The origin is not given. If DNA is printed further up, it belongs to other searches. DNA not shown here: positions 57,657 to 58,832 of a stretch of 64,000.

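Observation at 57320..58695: AT-rich islet encoding a TIR-like protein coupled to a tandem-SLATT membrane protein: a candidate uncharacterised defence / abortive-infection module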

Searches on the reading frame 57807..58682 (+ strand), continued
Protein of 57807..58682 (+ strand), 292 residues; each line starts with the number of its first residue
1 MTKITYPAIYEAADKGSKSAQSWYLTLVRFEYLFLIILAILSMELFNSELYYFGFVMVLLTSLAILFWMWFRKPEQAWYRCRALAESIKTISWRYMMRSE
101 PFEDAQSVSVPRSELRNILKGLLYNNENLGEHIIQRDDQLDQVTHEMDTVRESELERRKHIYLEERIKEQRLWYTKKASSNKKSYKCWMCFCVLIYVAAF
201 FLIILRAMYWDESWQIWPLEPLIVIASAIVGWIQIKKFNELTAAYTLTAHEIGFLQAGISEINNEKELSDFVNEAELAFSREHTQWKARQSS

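Call 69: search_protein_families(library=pfam, proteins=[L107:2489-2980:+, L108:2507-3001:+, L114:2200-2955:+, L120:1342-2958:+, L135:17-598:+, L141:2490-2936:+, L142:43-2853:+, L145:93-2618:+, L152:2273-2884:+, L155:680-2998:+], max_evalue=0.001)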
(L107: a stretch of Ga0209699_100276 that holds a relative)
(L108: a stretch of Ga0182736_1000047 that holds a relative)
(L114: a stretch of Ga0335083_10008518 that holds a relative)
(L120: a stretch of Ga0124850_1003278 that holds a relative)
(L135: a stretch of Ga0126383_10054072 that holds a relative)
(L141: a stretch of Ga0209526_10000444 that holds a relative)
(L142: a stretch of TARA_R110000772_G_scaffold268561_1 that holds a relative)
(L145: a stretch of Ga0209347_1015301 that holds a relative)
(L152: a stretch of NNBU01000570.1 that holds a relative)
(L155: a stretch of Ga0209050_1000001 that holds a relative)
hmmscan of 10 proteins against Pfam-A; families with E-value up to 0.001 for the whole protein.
L107:2489-2980:+ (164 aa): 3 families
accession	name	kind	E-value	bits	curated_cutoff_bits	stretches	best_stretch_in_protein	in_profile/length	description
PF08937.16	ThsB_TIR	-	3.3e-24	85.6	21.2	1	43-136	1-97/100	Thoeris protein ThsB, TIR-like domain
PF13676.11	TIR_2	-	3.2e-09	37.8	28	1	42-143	1-98/122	TIR domain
PF01582.25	TIR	-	8.5e-05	22.9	21.3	1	79-124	37-82/179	TIR domain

L108:2507-3001:+ (165 aa): 1 family
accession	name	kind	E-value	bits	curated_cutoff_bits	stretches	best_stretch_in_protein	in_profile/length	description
PF08937.16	ThsB_TIR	-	2.9e-15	56.9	21.2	1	10-104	3-97/100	Thoeris protein ThsB, TIR-like domain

L114:2200-2955:+ (252 aa): 0 families

L120:1342-2958:+ (539 aa): 1 family
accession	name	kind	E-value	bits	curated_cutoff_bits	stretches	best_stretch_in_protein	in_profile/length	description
PF13091.12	PLDc_2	-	7e-22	78.1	27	2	413-486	58-131/132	PLD-like domain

L135:17-598:+ (194 aa): 1 family
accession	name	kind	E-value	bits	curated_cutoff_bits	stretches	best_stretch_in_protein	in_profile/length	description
PF13091.12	PLDc_2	-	3e-11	43.7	27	1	69-141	59-131/132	PLD-like domain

L141:2490-2936:+ (149 aa): 0 families

L142:43-2853:+ (937 aa): 3 families
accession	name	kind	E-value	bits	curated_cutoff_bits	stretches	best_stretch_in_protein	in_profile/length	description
PF20169.3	DUF6537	-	1.1e-68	231.6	27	1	718-919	3-201/203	Family of unknown function (DUF6537)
PF01558.24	POR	-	7.8e-15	55.9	27.4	1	505-691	1-172/173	Pyruvate ferredoxin/flavodoxin oxidoreductase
PF02775.26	TPP_enzyme_C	-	2.3e-06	27.9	21.9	1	224-309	1-93/151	Thiamine pyrophosphate enzyme, C-terminal TPP binding domain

L145:93-2618:+ (842 aa): 3 families
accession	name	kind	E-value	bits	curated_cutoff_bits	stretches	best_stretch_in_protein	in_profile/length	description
PF20169.3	DUF6537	-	2.4e-67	227.2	27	1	626-822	2-199/203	Family of unknown function (DUF6537)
PF01558.24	POR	-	2.1e-16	61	27.4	1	414-600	1-172/173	Pyruvate ferredoxin/flavodoxin oxidoreductase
PF02775.26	TPP_enzyme_C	-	8.2e-07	29.4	21.9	1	137-222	1-93/151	Thiamine pyrophosphate enzyme, C-terminal TPP binding domain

L152:2273-2884:+ (204 aa): 2 families
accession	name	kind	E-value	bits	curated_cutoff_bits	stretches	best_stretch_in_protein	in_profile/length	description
PF03588.20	Leu_Phe_trans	-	8.2e-69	230.9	22.7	1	13-185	1-171/171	Leucyl/phenylalanyl-tRNA protein transferase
PF13480.13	Acetyltransf_6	-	0.00084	19.9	22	0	78-168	34-133/143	Acetyltransferase (GNAT) domain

L155:680-2998:+ (773 aa): 7 families
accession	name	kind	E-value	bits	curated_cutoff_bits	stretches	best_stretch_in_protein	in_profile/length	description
PF00580.27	UvrD-helicase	-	4.1e-89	299.3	23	1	20-285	1-271/271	UvrD/REP helicase N-terminal domain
PF13361.12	UvrD_C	-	5.1e-69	233.8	25.6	1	290-618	1-346/350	UvrD-like helicase C-terminal domain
PF13245.12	AAA_19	-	2.1e-21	77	25.1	1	24-268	1-132/134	AAA domain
PF13538.12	UvrD_C_2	-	7.1e-10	39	27.4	1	557-576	2-21/52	UvrD-like helicase C-terminal domain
PF13604.12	AAA_30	-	2.3e-09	37.7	27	1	20-85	2-67/191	AAA domain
PF01443.25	Viral_helicase1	-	4.9e-07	30.2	21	0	552-617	172-226/228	Viral superfamily 1 RNA helicase core domain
PF13087.12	AAA_12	-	0.00059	19.9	27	0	549-618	129-191/195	AAA domain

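Call 70: search_protein_families(library=pfam, proteins=[L160:38-2977:+, L156:1752-3392:+, L138:3989-4933:+, L090:3953-4588:+, L140:1209-2813:+, L151:2501-2902:+, L146:649-1005:+, L133:295-789:+, L155:3849-4394:+, L162:3843-4364:+], max_evalue=0.001)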
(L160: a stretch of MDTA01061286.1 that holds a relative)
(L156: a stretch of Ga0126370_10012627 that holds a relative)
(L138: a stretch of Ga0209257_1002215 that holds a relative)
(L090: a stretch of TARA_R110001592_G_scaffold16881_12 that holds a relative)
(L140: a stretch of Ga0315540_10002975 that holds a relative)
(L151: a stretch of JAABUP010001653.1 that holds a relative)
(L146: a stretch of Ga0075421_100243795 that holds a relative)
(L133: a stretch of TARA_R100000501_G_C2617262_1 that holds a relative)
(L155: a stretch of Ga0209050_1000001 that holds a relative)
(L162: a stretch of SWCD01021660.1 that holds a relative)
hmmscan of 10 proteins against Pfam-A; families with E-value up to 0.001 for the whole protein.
L160:38-2977:+ (980 aa): 3 families
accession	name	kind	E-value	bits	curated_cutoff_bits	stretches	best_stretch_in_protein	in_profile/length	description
PF20169.3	DUF6537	-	1.1e-70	238.1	27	1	764-961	2-200/203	Family of unknown function (DUF6537)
PF01558.24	POR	-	4.5e-19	69.7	27.4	1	552-737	1-172/173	Pyruvate ferredoxin/flavodoxin oxidoreductase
PF02775.26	TPP_enzyme_C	-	1.4e-06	28.6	21.9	1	276-361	1-94/151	Thiamine pyrophosphate enzyme, C-terminal TPP binding domain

L156:1752-3392:+ (547 aa): 4 families
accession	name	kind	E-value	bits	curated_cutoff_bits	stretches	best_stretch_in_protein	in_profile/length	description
PF13365.12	Trypsin_2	-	1.8e-19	71.3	27.6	1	343-508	1-144/144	Trypsin-like peptidase domain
PF20308.4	TPR-S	-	9.3e-17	61.9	27.6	1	56-170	1-101/102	Tetratricopeptide Repeats-Sensor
PF13281.12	MAP3K_TRAF_bd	-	3.2e-07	30.1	24.1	1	38-171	130-264/371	MAP3K TRAFs-binding domain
PF00089.32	Trypsin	-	0.00019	21.7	20.6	1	362-515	36-201/220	Trypsin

L138:3989-4933:+ (315 aa): 1 family
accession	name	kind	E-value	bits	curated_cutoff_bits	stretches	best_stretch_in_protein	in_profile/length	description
PF10137.14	CAP12-PCTIR_TIR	-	3e-34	118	24.7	1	172-289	1-118/119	CAP12/Pycsar effector protein, TIR domain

L090:3953-4588:+ (212 aa): 1 family
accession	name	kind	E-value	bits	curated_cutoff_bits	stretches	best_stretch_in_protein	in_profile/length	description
PF04471.18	Mrr_cat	-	2.8e-11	44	21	1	1-111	4-111/115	Restriction endonuclease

L140:1209-2813:+ (535 aa): 2 families
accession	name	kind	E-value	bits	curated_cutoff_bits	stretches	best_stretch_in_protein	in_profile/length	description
PF00501.34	AMP-binding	-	1.7e-80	271.1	29.9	1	41-397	5-384/384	AMP-binding enzyme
PF13193.12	AMP-binding_C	-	2.1e-18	67.5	24.5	1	447-525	1-76/76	AMP-binding enzyme C-terminal domain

L151:2501-2902:+ (134 aa): 0 families

L146:649-1005:+ (119 aa): 0 families

L133:295-789:+ (165 aa): 1 family
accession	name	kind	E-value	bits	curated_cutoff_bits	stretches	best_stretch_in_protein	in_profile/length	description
PF08937.16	ThsB_TIR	-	7.7e-16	58.8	21.2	1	10-105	3-98/100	Thoeris protein ThsB, TIR-like domain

L155:3849-4394:+ (182 aa): 1 family
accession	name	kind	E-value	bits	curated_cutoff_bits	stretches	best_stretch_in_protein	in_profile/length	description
PF08937.16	ThsB_TIR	-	5.1e-20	72.2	21.2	1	19-117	1-98/100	Thoeris protein ThsB, TIR-like domain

L162:3843-4364:+ (174 aa): 1 family
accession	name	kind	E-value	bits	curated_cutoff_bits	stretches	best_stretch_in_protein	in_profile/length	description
PF08937.16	ThsB_TIR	-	4.8e-18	65.8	21.2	1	20-116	3-98/100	Thoeris protein ThsB, TIR-like domain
